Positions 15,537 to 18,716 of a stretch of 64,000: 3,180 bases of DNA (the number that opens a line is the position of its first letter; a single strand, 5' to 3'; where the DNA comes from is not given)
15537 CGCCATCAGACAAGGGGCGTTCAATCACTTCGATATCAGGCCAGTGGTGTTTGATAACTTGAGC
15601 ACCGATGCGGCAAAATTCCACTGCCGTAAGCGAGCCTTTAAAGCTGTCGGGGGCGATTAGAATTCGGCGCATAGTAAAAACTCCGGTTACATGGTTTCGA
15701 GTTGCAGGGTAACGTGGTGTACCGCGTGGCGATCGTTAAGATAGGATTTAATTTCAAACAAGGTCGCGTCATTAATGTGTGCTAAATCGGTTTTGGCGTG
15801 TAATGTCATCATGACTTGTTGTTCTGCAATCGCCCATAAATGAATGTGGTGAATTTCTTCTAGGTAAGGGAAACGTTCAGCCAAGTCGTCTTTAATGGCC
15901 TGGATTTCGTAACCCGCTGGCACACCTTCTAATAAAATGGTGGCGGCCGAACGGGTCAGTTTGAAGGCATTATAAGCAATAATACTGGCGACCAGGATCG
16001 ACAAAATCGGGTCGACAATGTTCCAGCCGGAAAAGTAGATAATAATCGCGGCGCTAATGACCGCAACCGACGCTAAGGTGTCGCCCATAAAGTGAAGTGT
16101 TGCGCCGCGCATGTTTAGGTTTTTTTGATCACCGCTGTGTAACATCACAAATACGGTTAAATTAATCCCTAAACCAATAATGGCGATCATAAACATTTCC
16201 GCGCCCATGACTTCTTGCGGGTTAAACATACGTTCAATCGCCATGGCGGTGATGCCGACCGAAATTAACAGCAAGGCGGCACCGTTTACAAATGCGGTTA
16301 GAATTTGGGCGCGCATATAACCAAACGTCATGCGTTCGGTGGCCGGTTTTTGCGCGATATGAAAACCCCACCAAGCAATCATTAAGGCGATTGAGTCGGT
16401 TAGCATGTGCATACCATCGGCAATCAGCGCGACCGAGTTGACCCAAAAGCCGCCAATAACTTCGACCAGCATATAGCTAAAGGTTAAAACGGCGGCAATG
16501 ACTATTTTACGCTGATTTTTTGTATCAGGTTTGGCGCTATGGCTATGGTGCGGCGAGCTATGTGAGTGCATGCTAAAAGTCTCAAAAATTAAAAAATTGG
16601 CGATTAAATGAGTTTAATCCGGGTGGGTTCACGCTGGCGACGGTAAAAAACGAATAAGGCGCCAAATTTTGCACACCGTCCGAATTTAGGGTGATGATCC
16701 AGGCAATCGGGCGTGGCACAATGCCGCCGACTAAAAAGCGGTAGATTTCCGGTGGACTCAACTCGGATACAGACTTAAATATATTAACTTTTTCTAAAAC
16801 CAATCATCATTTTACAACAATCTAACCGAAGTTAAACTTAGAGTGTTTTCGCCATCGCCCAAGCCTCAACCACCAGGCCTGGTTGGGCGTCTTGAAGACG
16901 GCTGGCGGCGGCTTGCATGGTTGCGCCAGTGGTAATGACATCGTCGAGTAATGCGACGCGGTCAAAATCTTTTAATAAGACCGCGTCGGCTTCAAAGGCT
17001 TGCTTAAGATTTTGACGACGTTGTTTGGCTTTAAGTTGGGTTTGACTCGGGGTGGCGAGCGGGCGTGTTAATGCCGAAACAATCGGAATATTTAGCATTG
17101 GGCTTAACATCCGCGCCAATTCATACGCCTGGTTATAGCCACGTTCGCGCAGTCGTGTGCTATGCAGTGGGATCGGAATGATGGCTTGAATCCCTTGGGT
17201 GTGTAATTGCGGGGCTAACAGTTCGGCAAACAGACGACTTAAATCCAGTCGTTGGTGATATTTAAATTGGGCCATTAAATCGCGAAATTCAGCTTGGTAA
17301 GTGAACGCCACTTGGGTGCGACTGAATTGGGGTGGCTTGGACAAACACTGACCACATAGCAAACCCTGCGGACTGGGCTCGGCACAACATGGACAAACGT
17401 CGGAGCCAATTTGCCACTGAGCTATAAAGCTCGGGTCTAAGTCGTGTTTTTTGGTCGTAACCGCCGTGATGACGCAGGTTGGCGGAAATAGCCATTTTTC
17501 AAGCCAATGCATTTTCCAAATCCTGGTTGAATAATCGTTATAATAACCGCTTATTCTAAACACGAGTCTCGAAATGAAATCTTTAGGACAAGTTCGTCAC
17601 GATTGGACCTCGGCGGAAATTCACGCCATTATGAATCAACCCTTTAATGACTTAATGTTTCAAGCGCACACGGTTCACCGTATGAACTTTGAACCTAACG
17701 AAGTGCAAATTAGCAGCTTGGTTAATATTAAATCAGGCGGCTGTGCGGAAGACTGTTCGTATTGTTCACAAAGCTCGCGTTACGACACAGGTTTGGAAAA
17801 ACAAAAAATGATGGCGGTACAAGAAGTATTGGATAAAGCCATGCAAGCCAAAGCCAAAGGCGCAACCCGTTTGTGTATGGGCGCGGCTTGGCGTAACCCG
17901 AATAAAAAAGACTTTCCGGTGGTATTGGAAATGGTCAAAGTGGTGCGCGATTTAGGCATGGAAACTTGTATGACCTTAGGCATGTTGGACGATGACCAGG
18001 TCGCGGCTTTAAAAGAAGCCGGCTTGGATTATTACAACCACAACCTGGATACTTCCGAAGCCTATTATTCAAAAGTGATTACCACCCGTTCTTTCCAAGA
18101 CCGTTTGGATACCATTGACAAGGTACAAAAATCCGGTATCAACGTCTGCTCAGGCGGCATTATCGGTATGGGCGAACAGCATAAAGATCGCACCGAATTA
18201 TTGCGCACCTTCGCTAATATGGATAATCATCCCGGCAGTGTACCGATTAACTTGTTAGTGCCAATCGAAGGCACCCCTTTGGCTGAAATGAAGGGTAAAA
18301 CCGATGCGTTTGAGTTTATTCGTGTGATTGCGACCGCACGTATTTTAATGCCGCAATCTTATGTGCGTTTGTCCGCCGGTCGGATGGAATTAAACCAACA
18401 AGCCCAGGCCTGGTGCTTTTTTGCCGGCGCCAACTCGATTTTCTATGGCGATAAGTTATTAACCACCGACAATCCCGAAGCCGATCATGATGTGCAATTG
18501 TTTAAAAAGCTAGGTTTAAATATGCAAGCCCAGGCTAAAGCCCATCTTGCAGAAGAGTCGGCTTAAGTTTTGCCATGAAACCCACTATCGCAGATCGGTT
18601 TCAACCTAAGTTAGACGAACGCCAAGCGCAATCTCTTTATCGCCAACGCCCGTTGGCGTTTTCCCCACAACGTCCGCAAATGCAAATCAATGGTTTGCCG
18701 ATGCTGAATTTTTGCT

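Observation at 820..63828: Highly iterated palindrome (consensus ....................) pervades the window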

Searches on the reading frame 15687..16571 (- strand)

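Call 12: search_protein_families(library=ncbifam, proteins=[window:15687-16571:-], max_evalue=0.00001)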
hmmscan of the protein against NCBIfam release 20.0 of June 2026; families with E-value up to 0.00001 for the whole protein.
window:15687-16571:- (294 aa): 10 families
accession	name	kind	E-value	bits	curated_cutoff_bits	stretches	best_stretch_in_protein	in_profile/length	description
NF002923.0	PRK03557.1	equivalog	8.4e-81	271.6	408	1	7-292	5-290/313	CDF family zinc transporter ZitB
TIGR01297.1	CDF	superfamily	1.6e-75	254.1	82.35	1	20-293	2-282/285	cation diffusion facilitator family transporter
NF033827.1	CDF_efflux_DmeF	equivalog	3.1e-42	145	250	2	8-149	3-145/309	CDF family Co(II)/Ni(II) efflux transporter DmeF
NF052621.1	MngEfTpMntE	equivalog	2.3e-19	69.9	500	1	40-215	23-201/293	manganese efflux transporter MntE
NF050169.1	CatEfflxFieF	equivalog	3.6e-13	49.4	420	1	26-247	10-233/282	cation efflux pump FieF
NF033616.1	CDF_MamB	equivalog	5e-13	49.2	350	1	25-265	11-253/284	magnetosome biogenesis CDF transporter MamB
NF052602.1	Zn_efflux_Cdf31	equivalog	4e-12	46.1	460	1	20-292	7-288/299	CDF family zinc efflux transporter Cdf31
NF007064.0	PRK09509.1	equivalog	1.2e-11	44.2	447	1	24-244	14-235/300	CDF family cation-efflux transporter FieF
NF033615.1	CDF_MamM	equivalog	3.9e-08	32.9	350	1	25-247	13-239/290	magnetosome biogenesis CDF transporter MamM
NF040994.1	MamV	equivalog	4.7e-08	32.5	500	1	40-199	31-191/319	CDF transporter MamV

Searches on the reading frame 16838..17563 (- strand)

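Call 12: search_protein_families(library=ncbifam, proteins=[window:16838-17563:-], max_evalue=0.00001)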
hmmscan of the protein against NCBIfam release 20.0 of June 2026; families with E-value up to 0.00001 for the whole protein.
window:16838-17563:- (241 aa): 2 families
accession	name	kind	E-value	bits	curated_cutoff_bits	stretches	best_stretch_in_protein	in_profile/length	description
NF008616.0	PRK11595.1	equivalog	2.1e-34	119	304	1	54-241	34-227/227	DNA utilization protein GntX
TIGR00201.1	comF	subfamily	7.1e-28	97.8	233.55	1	57-238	1-189/190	ComF family protein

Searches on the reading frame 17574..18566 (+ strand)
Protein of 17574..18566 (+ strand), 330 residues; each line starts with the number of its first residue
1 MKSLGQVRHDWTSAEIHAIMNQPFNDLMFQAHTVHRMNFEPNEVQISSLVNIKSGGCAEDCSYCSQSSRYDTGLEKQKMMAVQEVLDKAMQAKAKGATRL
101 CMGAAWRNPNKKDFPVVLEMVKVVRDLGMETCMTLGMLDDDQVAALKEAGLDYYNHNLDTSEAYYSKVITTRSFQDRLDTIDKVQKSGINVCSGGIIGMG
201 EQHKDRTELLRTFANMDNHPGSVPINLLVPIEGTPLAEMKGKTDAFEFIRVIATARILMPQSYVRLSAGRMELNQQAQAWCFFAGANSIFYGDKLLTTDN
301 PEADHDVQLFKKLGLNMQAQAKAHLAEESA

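Call 12: search_protein_families(library=ncbifam, proteins=[window:17574-18566:+], max_evalue=0.00001)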
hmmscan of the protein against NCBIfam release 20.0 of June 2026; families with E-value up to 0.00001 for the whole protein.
window:17574-18566:+ (330 aa): 18 families
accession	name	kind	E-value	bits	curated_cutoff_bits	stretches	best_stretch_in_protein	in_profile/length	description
TIGR00433.2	bioB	equivalog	6.2e-121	403.3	225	1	10-315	2-306/307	biotin synthase BioB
NF006308.0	PRK08508.1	equivalog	2e-58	197.8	377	1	43-320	3-277/279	biotin synthase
TIGR03957.1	rSAM_HmdB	equivalog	2.9e-20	72.7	320.9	1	34-288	26-277/317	5,10-methenyltetrahydromethanopterin hydrogenase cofactor biosynthesis protein HmdB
TIGR03910.1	pyrrolys_PylB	equivalog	5.4e-20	71.6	348.2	1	24-264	35-273/347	methylornithine synthase PylB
NF053743.1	LipS2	equivalog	2e-16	60.3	270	1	54-268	30-240/292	LipS2 family lipoyl synthase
TIGR03550.1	F420_cofG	equivalog_domain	1.1e-09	37.9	213.35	1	57-263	14-239/322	7,8-didemethyl-8-hydroxy-5-deazariboflavin synthase CofG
TIGR03956.1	rSAM_HydE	equivalog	2.2e-09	37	254.6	1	16-289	20-289/340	[FeFe] hydrogenase H-cluster radical SAM maturase HydE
TIGR03551.1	F420_cofH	equivalog_domain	4.3e-09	35.7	374.1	1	26-289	18-298/345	5-amino-6-(D-ribitylamino)uracil--L-tyrosine 4-hydroxyphenyl transferase CofH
NF053742.1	LipS1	equivalog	1.5e-08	34.5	230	1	50-266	10-219/268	LipS1 family lipoyl synthase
TIGR02351.2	thiH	equivalog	1.9e-08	33.8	380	1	54-268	80-297/364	2-iminoacetate synthase ThiH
NF004884.0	PRK06245.1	equivalog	1.6e-07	30.5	209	1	56-286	24-267/340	7,8-didemethyl-8-hydroxy-5-deazariboflavin synthase subunit CofG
NF004019.1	PRK05481.1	subfamily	2.1e-07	30.6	203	1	137-215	136-216/286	lipoyl synthase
NF006687.0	PRK09234.1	equivalog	2.1e-07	29.5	1018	0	175-267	222-315/849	bifunctional FO biosynthesis protein CofGH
TIGR03699.1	menaquin_MqnC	equivalog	3.4e-07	29.4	428.1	0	12-288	4-296/342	cyclic dehypoxanthinyl futalosine synthase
NF009544.0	PRK12928.1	subfamily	7.2e-07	28.7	210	1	139-216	158-237/300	lipoyl synthase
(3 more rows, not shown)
